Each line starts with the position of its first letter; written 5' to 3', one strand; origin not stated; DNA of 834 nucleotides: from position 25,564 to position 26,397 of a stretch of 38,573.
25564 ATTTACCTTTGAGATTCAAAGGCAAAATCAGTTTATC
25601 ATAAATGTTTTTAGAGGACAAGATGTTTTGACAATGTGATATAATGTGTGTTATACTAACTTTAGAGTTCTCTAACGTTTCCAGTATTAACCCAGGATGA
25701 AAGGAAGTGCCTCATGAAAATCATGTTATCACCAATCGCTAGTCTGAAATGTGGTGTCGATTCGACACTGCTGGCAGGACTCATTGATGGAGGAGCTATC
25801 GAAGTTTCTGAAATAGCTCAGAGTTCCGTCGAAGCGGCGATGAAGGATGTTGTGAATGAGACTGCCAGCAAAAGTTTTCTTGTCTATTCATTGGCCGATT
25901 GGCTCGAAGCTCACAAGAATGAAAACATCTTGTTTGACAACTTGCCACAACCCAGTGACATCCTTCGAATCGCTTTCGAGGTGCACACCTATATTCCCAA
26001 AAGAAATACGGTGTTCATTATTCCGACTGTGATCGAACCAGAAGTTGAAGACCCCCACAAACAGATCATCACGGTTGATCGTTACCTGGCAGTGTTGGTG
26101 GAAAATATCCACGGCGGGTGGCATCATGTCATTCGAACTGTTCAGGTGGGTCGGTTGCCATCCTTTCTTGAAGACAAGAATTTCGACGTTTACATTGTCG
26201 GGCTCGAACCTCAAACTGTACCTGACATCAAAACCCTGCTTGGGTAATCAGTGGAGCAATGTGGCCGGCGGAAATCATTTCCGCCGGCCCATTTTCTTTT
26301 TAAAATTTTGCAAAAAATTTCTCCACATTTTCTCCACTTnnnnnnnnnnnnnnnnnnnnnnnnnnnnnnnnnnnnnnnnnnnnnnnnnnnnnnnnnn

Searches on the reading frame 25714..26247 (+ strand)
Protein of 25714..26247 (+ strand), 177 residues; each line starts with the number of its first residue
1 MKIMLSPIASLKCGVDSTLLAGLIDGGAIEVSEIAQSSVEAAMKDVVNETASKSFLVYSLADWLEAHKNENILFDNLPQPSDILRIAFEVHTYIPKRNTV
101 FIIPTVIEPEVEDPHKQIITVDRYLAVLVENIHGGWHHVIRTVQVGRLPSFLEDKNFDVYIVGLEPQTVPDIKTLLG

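Call 15: search_protein_families(library=pfam, proteins=[window:25714-26247:+])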
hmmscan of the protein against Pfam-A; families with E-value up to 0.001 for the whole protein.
window:25714-26247:+ (177 aa): 0 families

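Call 63: find_encoding_contigs(protein=window:25714-26247:+, flank=6000, max_places=10)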
Protein window:25714-26247:+ (177 aa): 7 contigs read that carry it; 6 places shown.
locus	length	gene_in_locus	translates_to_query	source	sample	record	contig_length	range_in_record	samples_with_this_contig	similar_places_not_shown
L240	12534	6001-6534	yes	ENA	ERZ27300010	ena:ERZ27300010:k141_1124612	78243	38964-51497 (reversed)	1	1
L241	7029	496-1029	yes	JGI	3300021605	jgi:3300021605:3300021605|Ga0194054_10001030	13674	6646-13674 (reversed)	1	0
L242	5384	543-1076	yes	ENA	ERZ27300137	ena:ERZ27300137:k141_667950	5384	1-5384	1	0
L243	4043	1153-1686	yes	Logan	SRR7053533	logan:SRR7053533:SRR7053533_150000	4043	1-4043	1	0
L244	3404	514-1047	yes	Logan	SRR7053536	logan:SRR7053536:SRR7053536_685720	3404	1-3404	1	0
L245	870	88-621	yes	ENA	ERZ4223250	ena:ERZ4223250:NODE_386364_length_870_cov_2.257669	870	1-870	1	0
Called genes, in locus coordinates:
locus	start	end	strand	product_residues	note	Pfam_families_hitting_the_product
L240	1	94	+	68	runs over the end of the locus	-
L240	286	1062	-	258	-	PF13847:Methyltransf_31 (weak), PF08241:Methyltransf_11 (weak)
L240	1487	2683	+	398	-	PF01168:Ala_racemase_N, PF00842:Ala_racemase_C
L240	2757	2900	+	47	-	-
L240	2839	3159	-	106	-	-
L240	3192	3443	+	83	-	-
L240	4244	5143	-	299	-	PF01745:IPT, PF01715:IPPT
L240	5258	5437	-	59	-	-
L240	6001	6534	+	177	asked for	-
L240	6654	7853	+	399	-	PF02195:ParB_N, PF17762:HTH_ParB, PF23552:ParB_C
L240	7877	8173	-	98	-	-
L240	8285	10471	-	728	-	PF01751:Toprim, PF01131:Topoisom_bac, PF01396:Zn_ribbon_Top1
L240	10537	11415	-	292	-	PF02481:DNA_processg_A, PF17782:WHD_DprA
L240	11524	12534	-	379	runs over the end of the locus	-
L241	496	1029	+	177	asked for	-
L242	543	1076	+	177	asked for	-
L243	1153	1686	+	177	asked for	-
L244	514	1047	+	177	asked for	-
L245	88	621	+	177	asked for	-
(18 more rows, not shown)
